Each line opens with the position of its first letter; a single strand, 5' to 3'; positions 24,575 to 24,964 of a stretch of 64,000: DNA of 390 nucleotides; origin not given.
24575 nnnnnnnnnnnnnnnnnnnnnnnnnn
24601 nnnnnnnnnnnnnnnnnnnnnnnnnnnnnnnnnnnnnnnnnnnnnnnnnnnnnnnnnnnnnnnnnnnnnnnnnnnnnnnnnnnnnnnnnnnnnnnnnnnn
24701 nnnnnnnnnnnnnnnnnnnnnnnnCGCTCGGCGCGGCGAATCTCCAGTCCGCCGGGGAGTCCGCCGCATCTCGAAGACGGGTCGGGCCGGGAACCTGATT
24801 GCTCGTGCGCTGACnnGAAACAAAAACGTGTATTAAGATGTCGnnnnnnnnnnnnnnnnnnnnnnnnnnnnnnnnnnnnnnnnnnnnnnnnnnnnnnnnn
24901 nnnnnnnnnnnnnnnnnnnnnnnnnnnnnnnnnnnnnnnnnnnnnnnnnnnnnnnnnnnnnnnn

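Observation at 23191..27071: Two adjacent HK97-fold capsid paralogs behind a protease-scaffold fusion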

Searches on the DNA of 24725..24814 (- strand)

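Call 89: build_rna_model(alignment_id=A7)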
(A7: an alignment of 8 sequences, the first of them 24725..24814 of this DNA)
Model R1 built from alignment A7 (8 sequences, 105 columns); structure: RNAalifold consensus.
model positions 91; base pairs 26; branch points 0; effective number of sequences 2.57; information 0.627 bits per position. Calibrated on 0.2 Mb of random sequence (short: E-values are rough).
structure used (alignment columns):
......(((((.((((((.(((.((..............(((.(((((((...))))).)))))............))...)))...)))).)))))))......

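Call 90: search_with_rna_model(model_id=R1, sources=[window, L001, L002, L003, L004, L005, L006, L007, L008, L009, L010, L022, L023, L024, L026, L027], max_evalue=1)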
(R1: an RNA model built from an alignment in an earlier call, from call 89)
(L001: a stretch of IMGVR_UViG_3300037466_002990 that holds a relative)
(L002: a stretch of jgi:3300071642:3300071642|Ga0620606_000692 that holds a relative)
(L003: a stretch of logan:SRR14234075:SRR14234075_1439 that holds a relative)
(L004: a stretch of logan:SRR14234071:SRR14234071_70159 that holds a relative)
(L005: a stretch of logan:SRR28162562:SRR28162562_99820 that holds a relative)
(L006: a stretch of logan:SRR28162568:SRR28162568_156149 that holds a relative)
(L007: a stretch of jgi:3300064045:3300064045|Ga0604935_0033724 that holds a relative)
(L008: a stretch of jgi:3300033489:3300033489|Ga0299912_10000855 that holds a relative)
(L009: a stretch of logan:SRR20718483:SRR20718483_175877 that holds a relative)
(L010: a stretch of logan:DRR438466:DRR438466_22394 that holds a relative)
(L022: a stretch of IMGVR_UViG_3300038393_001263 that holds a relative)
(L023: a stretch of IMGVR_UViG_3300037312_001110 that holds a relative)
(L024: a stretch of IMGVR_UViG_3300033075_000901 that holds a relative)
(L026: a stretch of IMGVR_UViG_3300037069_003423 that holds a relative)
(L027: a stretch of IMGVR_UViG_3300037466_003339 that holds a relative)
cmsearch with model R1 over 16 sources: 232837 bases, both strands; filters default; matches with E-value up to 1: 12.
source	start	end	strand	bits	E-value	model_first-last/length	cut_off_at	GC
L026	8135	8224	+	95.9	1.2e-22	1-91/91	no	0.69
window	24725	24814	-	94.1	3.8e-22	1-91/91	no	0.71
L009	8254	8344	+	87.9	1.8e-20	1-91/91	no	0.69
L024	7559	7649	+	87.9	1.8e-20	1-91/91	no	0.69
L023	1247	1337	-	86.2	4.8e-20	1-91/91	no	0.7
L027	8346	8436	+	86.2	4.8e-20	1-91/91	no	0.7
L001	4258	4347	+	84.9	1.1e-19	1-91/91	no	0.64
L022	4856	4945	+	84.5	1.4e-19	1-91/91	no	0.64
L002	7948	8038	+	81.1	1.1e-18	1-91/91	no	0.58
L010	6858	6961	+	62.5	1e-13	1-91/91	no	0.71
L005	3298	3384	+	59.3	7.2e-13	1-91/91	no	0.69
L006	4226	4312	+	59.3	7.2e-13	1-91/91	no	0.69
